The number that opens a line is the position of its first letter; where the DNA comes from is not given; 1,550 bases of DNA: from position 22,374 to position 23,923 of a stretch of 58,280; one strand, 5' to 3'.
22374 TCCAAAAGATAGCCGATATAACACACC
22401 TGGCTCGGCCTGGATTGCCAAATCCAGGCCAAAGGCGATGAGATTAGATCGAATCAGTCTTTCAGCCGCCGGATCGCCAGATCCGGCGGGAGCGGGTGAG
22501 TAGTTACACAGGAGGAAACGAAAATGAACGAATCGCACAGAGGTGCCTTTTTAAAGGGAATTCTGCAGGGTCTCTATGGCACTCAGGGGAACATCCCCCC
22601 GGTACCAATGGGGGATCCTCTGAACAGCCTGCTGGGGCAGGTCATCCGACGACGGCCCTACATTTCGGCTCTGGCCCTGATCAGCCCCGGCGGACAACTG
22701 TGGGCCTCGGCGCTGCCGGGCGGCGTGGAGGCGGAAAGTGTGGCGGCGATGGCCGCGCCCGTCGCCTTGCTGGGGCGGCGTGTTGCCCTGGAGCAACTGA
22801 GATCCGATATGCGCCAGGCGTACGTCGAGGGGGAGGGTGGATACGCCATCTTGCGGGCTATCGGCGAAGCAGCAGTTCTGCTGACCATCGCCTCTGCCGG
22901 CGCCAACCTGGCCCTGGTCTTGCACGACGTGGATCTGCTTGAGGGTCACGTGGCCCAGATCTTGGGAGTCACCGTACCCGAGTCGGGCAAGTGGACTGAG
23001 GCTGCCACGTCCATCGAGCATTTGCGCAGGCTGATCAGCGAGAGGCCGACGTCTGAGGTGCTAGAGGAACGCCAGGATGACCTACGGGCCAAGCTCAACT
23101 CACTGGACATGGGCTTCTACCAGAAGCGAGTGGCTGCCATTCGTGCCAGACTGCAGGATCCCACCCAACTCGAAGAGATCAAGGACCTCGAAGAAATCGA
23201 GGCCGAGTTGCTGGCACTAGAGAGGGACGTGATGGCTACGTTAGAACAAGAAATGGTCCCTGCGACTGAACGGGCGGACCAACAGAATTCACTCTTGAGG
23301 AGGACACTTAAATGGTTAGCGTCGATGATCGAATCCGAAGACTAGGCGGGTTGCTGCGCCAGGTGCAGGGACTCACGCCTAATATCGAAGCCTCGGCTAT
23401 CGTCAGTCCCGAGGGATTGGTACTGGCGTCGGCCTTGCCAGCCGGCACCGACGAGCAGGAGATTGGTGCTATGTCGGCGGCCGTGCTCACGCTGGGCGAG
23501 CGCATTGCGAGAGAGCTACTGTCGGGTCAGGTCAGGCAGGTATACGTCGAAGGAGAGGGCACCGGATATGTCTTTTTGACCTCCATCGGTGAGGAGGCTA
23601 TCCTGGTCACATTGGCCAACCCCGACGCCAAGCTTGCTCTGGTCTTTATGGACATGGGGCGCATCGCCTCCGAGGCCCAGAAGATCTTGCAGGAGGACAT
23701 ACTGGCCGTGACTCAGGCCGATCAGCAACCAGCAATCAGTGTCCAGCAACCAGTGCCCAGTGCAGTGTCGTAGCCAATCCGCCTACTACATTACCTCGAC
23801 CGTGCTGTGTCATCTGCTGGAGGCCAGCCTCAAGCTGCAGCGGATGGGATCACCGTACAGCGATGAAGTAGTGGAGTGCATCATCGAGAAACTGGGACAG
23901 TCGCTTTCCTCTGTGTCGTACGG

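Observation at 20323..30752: Candidate undescribed system: bactofilin / CvnD-type GTPase / two Roadblock proteins / vWA membrane protein / ParA ATPase / sensor-LCP enzyme in one co-oriented neighbourhood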

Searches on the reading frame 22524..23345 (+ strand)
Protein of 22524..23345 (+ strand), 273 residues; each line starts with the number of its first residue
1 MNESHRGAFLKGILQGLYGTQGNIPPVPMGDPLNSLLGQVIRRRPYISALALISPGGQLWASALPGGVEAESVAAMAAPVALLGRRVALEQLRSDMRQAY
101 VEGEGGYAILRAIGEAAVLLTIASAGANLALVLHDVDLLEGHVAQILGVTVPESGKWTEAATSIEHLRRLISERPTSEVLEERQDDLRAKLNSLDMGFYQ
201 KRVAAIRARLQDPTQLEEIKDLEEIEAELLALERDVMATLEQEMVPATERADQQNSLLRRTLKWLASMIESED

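Call 3: search_protein_families(library=pfam, proteins=[window:22524-23345:+], max_evalue=0.01)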
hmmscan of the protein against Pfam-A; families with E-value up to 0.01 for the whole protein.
window:22524-23345:+ (273 aa): 1 family
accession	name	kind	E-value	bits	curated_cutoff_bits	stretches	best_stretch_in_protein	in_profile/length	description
PF03259.23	Robl_LC7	-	2.9e-09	37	23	1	43-122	11-90/91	Roadblock/LC7 domain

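Call 49: search_protein_families(library=ncbifam, proteins=[window:22524-23345:+], max_evalue=0.01)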
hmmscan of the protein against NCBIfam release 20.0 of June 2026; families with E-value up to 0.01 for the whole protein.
window:22524-23345:+ (273 aa): 0 families

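Call 66: search_solved_structures(query=window:22524-23345:+, max_evalue=1)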
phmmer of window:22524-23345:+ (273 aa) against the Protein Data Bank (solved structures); distinct sequences matched with E-value up to 1: 8.
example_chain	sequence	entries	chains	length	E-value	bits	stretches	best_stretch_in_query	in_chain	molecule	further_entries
7f8m_A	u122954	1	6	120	6.8e-14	55.5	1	44-142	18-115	Robl_LC7 domain-containing protein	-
3leq_A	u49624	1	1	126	2.7e-06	30.6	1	35-147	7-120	uncharacterized protein cvnB5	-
9jue_D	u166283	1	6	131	0.0004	23.5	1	29-147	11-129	Roadblock/LC7 domain protein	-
7yh1_D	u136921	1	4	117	0.00074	22.6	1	46-129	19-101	Roadblock/LC7 domain protein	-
9hef_A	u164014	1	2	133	0.0035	20.4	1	31-143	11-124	Serine protease inhibitor Rv3364c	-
3kye_A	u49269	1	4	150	0.096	15.7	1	33-154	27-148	Roadblock/LC7 domain, Robl_LC7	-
2erh_A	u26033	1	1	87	0.51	13.3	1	207-256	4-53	Colicin E7 immunity protein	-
2lek_A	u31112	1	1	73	0.85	12.6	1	126-163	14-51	Putative thiamin biosynthesis ThiS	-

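Call 78: search_protein_families(library=padloc, proteins=[window:22524-23345:+], max_evalue=0.001)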
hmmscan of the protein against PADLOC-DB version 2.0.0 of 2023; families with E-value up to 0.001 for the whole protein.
window:22524-23345:+ (273 aa): 0 families

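Call 93: search_protein_representatives(protein=window:22524-23345:+)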
Query: 273 residues. Proteins with E-value up to 0.001 (for the whole library): 533; up to 1e-10: 61; up to 1e-30: 3. The best 150 are listed.
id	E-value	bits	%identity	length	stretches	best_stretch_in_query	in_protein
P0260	5.2e-83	295.0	64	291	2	33-246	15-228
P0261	6.3e-77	275.1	55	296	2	25-257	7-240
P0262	1.4e-50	188.8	76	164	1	28-150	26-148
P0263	6.0e-21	91.7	67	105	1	176-273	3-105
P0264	6.1e-15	72.0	59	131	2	183-254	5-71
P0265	1.0e-14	71.3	42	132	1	32-143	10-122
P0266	2.5e-14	70.0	61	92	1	25-88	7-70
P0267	3.2e-14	69.7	42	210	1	28-148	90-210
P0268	1.1e-13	67.9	33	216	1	33-189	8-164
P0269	2.5e-13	66.8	31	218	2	29-123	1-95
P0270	4.9e-13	65.8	35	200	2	32-136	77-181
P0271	5.3e-13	65.7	44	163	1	36-136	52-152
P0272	5.3e-13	65.7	38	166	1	29-143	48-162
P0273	6.8e-13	65.3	40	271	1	31-138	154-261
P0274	7.5e-13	65.2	42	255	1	42-148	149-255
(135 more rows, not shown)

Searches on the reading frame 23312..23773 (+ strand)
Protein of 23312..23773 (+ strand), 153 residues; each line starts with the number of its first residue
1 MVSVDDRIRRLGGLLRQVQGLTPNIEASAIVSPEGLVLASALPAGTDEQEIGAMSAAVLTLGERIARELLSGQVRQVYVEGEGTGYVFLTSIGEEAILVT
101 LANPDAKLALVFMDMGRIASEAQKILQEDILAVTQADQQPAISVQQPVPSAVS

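Call 3: search_protein_families(library=pfam, proteins=[window:23312-23773:+], max_evalue=0.01)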
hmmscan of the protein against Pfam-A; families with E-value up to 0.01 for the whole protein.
window:23312-23773:+ (153 aa): 1 family
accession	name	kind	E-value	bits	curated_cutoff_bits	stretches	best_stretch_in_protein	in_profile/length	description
PF03259.23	Robl_LC7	-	5.9e-16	58.4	23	1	19-102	9-91/91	Roadblock/LC7 domain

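Call 49: search_protein_families(library=ncbifam, proteins=[window:23312-23773:+], max_evalue=0.01)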
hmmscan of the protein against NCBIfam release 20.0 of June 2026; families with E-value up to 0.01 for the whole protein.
window:23312-23773:+ (153 aa): 0 families

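Call 65: search_solved_structures(query=window:23312-23773:+, max_evalue=1)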
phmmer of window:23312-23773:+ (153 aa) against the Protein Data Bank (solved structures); distinct sequences matched with E-value up to 1: 6.
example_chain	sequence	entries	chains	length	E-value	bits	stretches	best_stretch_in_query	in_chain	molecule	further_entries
7f8m_A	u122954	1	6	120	2.2e-24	89.4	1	21-125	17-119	Robl_LC7 domain-containing protein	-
9jue_D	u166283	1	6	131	2e-12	50.6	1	13-119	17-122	Roadblock/LC7 domain protein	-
3leq_A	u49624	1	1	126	7.5e-07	32.6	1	21-120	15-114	uncharacterized protein cvnB5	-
7yh1_D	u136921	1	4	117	1e-06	32.2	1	24-115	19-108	Roadblock/LC7 domain protein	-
9hef_A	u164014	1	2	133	0.006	20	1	21-119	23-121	Serine protease inhibitor Rv3364c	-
3kye_A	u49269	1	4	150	0.0084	19.5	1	20-122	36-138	Roadblock/LC7 domain, Robl_LC7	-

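Call 78: search_protein_families(library=padloc, proteins=[window:23312-23773:+], max_evalue=0.001)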
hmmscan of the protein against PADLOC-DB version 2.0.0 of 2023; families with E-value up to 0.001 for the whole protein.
window:23312-23773:+ (153 aa): 0 families
